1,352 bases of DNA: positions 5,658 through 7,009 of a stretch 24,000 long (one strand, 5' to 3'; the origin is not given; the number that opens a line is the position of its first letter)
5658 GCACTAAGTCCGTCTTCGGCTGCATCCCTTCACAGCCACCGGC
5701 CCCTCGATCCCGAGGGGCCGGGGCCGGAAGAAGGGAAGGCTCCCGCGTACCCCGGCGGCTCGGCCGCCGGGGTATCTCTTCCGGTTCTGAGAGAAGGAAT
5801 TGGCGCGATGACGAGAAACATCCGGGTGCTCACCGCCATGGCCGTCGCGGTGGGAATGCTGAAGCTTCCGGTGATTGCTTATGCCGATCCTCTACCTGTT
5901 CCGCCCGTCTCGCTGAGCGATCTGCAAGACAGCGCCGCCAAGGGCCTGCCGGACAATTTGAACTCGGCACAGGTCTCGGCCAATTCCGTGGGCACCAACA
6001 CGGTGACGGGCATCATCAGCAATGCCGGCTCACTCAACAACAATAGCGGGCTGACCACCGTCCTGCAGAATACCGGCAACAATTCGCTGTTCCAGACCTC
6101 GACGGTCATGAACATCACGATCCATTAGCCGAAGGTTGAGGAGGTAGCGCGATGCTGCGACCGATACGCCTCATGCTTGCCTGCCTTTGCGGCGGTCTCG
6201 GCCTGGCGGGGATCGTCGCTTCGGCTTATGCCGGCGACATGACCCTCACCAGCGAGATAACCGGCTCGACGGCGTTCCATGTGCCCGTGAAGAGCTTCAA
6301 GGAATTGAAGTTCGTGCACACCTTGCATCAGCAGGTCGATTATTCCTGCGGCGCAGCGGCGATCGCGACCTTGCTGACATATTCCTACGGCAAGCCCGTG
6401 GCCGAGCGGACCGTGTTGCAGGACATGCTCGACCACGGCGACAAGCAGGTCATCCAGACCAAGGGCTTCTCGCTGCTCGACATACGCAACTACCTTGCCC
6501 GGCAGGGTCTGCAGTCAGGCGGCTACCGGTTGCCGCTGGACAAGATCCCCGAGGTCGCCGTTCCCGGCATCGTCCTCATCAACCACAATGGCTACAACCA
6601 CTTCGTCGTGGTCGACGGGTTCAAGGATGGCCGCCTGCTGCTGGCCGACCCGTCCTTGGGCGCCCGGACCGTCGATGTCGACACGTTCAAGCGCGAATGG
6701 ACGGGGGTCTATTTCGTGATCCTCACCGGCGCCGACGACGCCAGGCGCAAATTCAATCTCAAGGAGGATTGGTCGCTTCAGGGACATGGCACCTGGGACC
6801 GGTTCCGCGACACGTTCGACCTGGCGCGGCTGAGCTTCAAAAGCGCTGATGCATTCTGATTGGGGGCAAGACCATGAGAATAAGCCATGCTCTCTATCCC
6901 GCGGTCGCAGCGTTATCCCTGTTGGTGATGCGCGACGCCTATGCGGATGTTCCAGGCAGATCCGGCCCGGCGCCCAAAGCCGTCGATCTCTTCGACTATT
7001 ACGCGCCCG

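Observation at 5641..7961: All four putative secreted cargo proteins end in a C-terminal histidine after a beta-strand-like segment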

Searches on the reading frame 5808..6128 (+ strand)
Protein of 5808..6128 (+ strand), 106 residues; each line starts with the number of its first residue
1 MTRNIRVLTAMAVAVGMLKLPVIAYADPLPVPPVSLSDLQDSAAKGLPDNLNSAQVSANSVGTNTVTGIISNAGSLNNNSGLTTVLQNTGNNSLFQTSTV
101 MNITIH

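Call 3: search_protein_families(library=pfam, proteins=[window:5808-6128:+], max_evalue=0.1)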
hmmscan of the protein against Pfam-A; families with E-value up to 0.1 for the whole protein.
window:5808-6128:+ (106 aa): 0 families

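Call 4: search_protein_families(library=ncbifam, proteins=[window:5808-6128:+], max_evalue=0.1)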
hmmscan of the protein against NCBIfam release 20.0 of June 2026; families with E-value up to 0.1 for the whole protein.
window:5808-6128:+ (106 aa): 0 families

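Call 28: find_homologous_proteins(query=window:5808-6128:+, max_evalue=0.001)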
Query window:5808-6128:+ (106 aa): 5 proteins with E <= 0.001 among 12 candidates.
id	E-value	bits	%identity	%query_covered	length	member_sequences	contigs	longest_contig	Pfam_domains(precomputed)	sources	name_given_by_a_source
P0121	3.6e-53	195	93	100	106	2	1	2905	-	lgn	-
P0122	1.5e-22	97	56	100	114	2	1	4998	-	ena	-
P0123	7.2e-9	54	55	69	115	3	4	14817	-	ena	-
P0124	9.4e-9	53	55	69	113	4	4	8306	-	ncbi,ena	-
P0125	1.4e-8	53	56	69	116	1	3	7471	-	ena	-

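Call 30: find_encoding_contigs(protein=P0121, flank=10000, max_places=5)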
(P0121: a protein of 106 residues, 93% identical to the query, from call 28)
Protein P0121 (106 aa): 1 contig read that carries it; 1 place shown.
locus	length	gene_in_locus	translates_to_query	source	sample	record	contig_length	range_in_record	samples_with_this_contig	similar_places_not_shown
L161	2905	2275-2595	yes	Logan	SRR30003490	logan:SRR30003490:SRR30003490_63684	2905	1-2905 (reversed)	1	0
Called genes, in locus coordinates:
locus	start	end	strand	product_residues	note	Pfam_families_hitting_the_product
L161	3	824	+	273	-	?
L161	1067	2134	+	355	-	PF27129:FapBC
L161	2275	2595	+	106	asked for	-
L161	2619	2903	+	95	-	?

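Call 31: find_encoding_contigs(protein=P0122, flank=10000, max_places=5)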
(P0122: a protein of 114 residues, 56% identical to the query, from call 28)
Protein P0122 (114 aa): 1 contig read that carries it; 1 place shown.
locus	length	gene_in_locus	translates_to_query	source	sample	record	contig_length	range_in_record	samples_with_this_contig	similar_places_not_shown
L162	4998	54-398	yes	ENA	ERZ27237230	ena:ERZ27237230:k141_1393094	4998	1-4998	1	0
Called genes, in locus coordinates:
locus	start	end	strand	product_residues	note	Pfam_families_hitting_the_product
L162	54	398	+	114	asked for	-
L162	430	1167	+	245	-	PF03412:Peptidase_C39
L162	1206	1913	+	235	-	-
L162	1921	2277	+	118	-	-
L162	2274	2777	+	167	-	-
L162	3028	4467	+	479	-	PF13557:Phenol_MetA_deg (weak)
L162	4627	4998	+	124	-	?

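Call 38: search_protein_families(library=ncbifam, proteins=[L162:1206-1913:+], max_evalue=0.01)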
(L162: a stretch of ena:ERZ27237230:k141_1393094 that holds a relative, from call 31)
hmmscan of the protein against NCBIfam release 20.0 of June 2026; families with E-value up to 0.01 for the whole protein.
L162:1206-1913:+ (235 aa): 0 families

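Call 42: find_homologous_proteins(query=A3, max_evalue=0.00001)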
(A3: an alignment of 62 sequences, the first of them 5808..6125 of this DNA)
Query A3 (62 sequences) (106 aa, profile of the alignment): 71 proteins with E <= 0.00001 among 5386 candidates.
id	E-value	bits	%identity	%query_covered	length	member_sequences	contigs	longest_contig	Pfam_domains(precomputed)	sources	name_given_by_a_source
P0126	1.2e-25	108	30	50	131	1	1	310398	-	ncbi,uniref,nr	ncbi:hypothetical protein [Parahaliea mediterranea]|uniref:Curli production assembly/transport compo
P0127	1.4e-23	102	27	92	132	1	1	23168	-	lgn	-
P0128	3.4e-23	100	34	53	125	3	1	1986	-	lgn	-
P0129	3.4e-23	100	48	29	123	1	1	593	-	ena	-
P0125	9.1e-23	99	56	69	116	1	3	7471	-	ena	-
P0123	1.5e-22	98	55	69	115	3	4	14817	-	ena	-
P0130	2.5e-22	98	30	50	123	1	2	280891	-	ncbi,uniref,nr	ncbi:hypothetical protein [Parahaliea aestuarii]|uniref:Uncharacterized protein n=1 Tax=Parahaliea a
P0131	3.6e-22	97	26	50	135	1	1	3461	-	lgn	-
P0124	1.1e-21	96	55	69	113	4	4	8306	-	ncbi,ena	-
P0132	1.3e-21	95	32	73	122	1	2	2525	-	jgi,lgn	-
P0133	1.8e-21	95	64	21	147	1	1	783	-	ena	-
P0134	2.7e-21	94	30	51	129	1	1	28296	-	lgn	-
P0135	3.4e-21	94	28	81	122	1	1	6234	-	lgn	-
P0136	3.5e-21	94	32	73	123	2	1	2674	-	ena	-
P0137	3.7e-21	94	37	42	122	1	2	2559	-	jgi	-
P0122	7.1e-19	86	56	100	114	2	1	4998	-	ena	-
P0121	1.8e-16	79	93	100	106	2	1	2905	-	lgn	-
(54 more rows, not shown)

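Call 53: predict_structure(alignment_id=A4)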
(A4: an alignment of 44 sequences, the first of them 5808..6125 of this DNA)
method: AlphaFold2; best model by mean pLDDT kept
length: 106 residues; sequences in the alignment: 44
mean_pLDDT: 57.1   pTM: 0.18
mean pLDDT of the five models: 57.1, 54.4, 53.0, 53.0, 50.9
residues with pLDDT >= 90: 0; 70-90: 23; 50-70: 49; < 50: 34
segments of 3 or more residues with pLDDT < 50: 53-80, 101-103
pLDDT, mean of each block of 10 residues (from residue 1): 70 72 61 75 58 48 44 44 55 53 44
secondary structure, 60 per line:
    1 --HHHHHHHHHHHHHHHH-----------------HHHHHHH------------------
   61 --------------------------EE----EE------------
elements in order: H3-18 H36-42

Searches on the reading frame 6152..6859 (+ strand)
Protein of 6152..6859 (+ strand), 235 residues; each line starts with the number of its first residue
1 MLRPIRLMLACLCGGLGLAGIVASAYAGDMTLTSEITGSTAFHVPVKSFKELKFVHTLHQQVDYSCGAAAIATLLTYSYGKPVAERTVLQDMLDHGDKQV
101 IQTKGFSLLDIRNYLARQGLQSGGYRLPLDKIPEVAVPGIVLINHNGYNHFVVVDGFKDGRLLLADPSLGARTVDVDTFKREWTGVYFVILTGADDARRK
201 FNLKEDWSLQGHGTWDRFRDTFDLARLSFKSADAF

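Call 3: search_protein_families(library=pfam, proteins=[window:6152-6859:+], max_evalue=0.1)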
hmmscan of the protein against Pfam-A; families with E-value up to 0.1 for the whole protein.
window:6152-6859:+ (235 aa): 2 families
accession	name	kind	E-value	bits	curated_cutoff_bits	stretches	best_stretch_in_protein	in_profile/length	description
PF03412.21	Peptidase_C39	-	8.9e-21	74.5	22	1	58-190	5-128/133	Peptidase C39 family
PF13529.12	Peptidase_C39_2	-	0.0016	19.4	24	0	59-98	7-47/143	Peptidase_C39 like family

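Call 4: search_protein_families(library=ncbifam, proteins=[window:6152-6859:+], max_evalue=0.1)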
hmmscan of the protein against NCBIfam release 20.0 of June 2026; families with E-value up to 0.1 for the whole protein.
window:6152-6859:+ (235 aa): 6 families
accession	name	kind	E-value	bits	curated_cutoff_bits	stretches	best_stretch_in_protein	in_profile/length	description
NF058616.2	C39_FapD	equivalog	4.3e-44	150.4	330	1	21-218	9-205/224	fibril amyloid maturation endopeptidase FapD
NF050078.1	pilus_FilB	exception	2.2e-32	112.6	475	1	43-200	49-207/277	putative pilus system C39 family peptidase FilB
TIGR03796.1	NHLM_micro_ABC1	equivalog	1.6e-17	63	853.3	1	57-198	4-134/710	NHLP family bacteriocin export ABC transporter peptidase/permease/ATPase subunit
NF045998.1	cleave_ABC_plasm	equivalog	2.2e-08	32.8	500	1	103-192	38-130/673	Mbov_0121 family peptidase domain-containing ABC transporter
TIGR01193.1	bacteriocin_ABC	subfamily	0.00064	18.3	523.85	1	134-194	69-132/708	peptide cleavage/export ABC transporter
TIGR03375.1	type_I_sec_LssB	subfamily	0.096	10.9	693.1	0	78-192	13-120/696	type I secretion system permease/ATPase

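Call 9: find_homologous_proteins(query=window:6152-6859:+, max_evalue=1e-10)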
Query window:6152-6859:+ (235 aa): 787 proteins with E <= 1e-10 among 1836 candidates; the best 120 are listed.
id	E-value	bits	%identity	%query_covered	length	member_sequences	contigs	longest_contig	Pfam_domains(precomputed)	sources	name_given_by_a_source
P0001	1.5e-150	517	100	97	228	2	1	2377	PF03412.22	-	-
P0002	5.8e-76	273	54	97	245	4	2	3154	PF03412.22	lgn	-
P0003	2.9e-75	271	59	86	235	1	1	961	PF03412.22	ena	-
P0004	1.8e-70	255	60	74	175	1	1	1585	PF03412.22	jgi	jgi:predicted double-glycine peptidase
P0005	2.8e-64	235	52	86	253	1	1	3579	PF03412.22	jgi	jgi:uncharacterized protein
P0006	3.1e-64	234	55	79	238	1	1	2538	PF13529.14,PF03412.22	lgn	-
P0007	4.4e-62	227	52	85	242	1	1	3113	PF03412.22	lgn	-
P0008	4.4e-62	227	48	93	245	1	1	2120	PF03412.22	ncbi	-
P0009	5.5e-61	224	53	85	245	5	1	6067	PF03412.22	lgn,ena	-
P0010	6.1e-60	220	47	100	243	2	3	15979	PF13529.14,PF03412.22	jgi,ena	-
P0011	2.3e-59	219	54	77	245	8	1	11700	PF03412.22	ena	-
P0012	9.8e-59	216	45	98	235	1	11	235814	PF03412.22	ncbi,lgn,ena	-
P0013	6.9e-57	210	52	79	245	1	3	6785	PF03412.22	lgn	-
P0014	4.4e-56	208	50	83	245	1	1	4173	PF13529.14,PF03412.22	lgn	-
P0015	2.7e-55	205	44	98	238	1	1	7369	PF03412.22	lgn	-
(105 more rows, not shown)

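Call 11: find_related_loci(query=A1, collection=genome_contigs, flank=10000)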
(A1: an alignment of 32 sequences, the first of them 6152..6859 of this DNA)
Query A1 (235 aa) in genome_contigs; peptide patterns used: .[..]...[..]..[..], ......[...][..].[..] (x = any residue, [..] = any of these).
600 stretches matched a pattern (row limit reached: there are more); 590 encode a relative of the query (tblastn E <= 1e-3); the best 80 are kept; 80 distinct loci.
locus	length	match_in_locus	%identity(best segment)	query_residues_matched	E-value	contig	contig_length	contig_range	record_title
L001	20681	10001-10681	47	1-228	1e-63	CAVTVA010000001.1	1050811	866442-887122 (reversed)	MAG: uncultured Alphaproteobacteria bacterium isolate MFD09603.bin.2.16 genome assembly, contig: contig_839, whole genom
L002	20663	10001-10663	46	4-228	2e-61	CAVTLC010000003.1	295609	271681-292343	MAG: uncultured Alphaproteobacteria bacterium isolate MFD06714.bin.3.94 genome assembly, contig: contig_10919, whole gen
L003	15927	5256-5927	43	4-223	6e-61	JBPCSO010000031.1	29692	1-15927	MAG: Roseomonas sp. S1Ck117_518840_flag_0_multi_9.9563_len_29692, whole genome shotgun sequence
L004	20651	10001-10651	46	18-227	3e-60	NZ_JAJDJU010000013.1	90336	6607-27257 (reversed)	Acidocella sp. KAb 2-4 K2-4_contig_13, whole genome shotgun sequence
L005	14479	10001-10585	45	7-202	3e-60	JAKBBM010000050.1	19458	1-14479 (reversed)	MAG: Proteobacteria bacterium isolate ZJ4.bin36 NODE_3414_length_19458_cov_2.164606, whole genome shotgun sequence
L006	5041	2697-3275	52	36-228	6e-60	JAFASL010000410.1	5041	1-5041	MAG: Alphaproteobacteria bacterium isolate CP_BM_ER_R8_17 BM_ER_R8_k147_1773197, whole genome shotgun sequence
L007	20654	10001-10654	46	8-227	3e-59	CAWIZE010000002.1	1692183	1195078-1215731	MAG: uncultured proteobacterium isolate MFD05512.bin.1.215 genome assembly, contig: contig_13388, whole genome shotgun s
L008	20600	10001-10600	47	30-229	6e-58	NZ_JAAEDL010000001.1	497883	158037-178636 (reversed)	Neoroseomonas eburnea strain LMG 31228 contig00001, whole genome shotgun sequence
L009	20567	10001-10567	49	9-207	2e-56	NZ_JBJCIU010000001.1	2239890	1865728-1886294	Massilia sp. TN1-12 TN-12_1, whole genome shotgun sequence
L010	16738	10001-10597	44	1-207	3e-56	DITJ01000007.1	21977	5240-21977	MAG TPA_asm: Alphaproteobacteria bacterium UBA6187 UBA6187_contig_186612, whole genome shotgun sequence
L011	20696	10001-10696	40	3-235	2e-55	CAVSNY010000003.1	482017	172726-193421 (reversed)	MAG: uncultured Gammaproteobacteria bacterium isolate MFD03066.bin.1.24 genome assembly, contig: contig_191, whole genom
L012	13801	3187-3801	44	7-210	4e-55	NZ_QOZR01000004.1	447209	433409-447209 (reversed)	Virgifigura deserti strain SYSU D60014 s1173_Contig4, whole genome shotgun sequence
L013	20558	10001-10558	47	20-208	3e-55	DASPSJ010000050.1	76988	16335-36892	MAG TPA_asm: Stellaceae bacterium isolate SMAG_U12248 k141_941541, whole genome shotgun sequence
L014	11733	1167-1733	49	9-207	2e-55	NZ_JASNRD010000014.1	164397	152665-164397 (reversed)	Massilia sp. YIM B02763 strain YIIM B02763 Scaffold14, whole genome shotgun sequence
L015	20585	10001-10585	42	11-209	1e-52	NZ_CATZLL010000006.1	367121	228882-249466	Ralstonia flaminis strain LMG 18101 isolate LMG 18101 6, whole genome shotgun sequence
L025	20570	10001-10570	47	9-207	4e-51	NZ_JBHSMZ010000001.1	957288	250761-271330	Massilia aerilata strain KACC 12505 platanus_K_17_124_1, whole genome shotgun sequence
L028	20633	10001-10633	43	1-215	1e-50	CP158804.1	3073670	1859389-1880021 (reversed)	Ralstonia pickettii strain RAL3 chromosome 2, complete sequence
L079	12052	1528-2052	45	37-207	8e-47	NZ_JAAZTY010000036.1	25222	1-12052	Acidithiobacillus ferriphilus strain DSM 100412 Contig36, whole genome shotgun sequence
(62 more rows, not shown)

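Call 15: find_related_loci(query=window:6152-6859:+, collection=metagenome_contigs, flank=6000)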
Query window:6152-6859:+ (235 aa) in metagenome_contigs; peptide patterns used: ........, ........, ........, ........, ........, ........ (x = any residue, [..] = any of these).
77 stretches matched a pattern, but none encodes a relative of the query by tblastn (E <= 1e-3).

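Call 17: find_related_loci(query=A2, collection=metagenome_contigs, flank=6000)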
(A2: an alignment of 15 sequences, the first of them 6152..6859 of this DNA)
Query A2 (235 aa) in metagenome_contigs; peptide patterns used: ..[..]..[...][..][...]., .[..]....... (x = any residue, [..] = any of these).
600 stretches matched a pattern (row limit reached: there are more); 578 encode a relative of the query (tblastn E <= 1e-3); the best 80 are kept; 80 distinct loci.
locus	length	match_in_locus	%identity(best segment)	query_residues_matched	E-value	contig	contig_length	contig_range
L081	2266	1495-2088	55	27-224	9e-71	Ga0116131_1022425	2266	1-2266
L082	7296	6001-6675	50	3-228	4e-68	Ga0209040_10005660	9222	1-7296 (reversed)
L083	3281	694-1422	47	1-235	7e-67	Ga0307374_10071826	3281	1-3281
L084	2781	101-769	47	5-228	3e-66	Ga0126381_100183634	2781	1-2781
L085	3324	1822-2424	49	28-228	3e-63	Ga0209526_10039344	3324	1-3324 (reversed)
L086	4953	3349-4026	47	3-228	3e-63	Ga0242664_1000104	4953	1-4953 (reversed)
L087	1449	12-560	52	46-228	6e-66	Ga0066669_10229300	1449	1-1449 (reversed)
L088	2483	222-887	48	5-228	9e-63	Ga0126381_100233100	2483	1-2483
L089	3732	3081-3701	46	16-225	9e-62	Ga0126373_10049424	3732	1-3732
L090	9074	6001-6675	46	3-228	3e-61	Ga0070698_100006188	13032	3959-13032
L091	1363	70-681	48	25-228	3e-64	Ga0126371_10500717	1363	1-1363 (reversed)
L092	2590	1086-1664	48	16-208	4e-61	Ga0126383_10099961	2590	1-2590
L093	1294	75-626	48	24-210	4e-64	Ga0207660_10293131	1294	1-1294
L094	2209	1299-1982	43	15-235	3e-61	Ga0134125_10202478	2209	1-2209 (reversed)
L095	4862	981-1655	45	4-228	5e-60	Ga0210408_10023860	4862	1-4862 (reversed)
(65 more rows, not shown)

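Call 38: search_protein_families(library=ncbifam, proteins=[L028:9513-10004:+, L009:9558-9989:+, L079:1000-1419:+, L082:5549-5941:+, L086:4072-4713:+, L025:10620-11177:+, L015:10712-11269:+, L082:2202-3875:+], max_evalue=0.01)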
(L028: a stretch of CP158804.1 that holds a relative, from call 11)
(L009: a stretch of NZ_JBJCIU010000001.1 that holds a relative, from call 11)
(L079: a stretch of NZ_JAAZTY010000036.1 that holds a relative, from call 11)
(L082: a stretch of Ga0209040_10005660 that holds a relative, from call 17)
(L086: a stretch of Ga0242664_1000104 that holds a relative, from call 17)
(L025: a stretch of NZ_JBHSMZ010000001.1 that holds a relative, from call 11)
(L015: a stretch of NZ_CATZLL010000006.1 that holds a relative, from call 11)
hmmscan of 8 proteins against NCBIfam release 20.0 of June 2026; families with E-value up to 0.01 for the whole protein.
L028:9513-10004:+ (163 aa): 0 families

L009:9558-9989:+ (143 aa): 0 families

L079:1000-1419:+ (139 aa): 0 families

L082:5549-5941:+ (130 aa): 0 families

L086:4072-4713:+ (213 aa): 0 families

L025:10620-11177:+ (185 aa): 0 families

L015:10712-11269:+ (185 aa): 0 families

L082:2202-3875:+ (557 aa): 0 families

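Call 68: search_solved_structures(query=window:6152-6856:+, max_evalue=0.001)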
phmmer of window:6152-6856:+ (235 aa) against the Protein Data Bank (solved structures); distinct sequences matched with E-value up to 0.001: 2.
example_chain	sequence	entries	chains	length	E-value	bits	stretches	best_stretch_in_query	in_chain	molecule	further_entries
6mpz_A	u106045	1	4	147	9e-10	41.4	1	58-189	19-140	Double Glycine Motif Protease domain from AMS/PCAT Transporter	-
7n87_A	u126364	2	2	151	0.00087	21.9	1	61-190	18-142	ABC-type bacteriocin transporter | Peptidase C39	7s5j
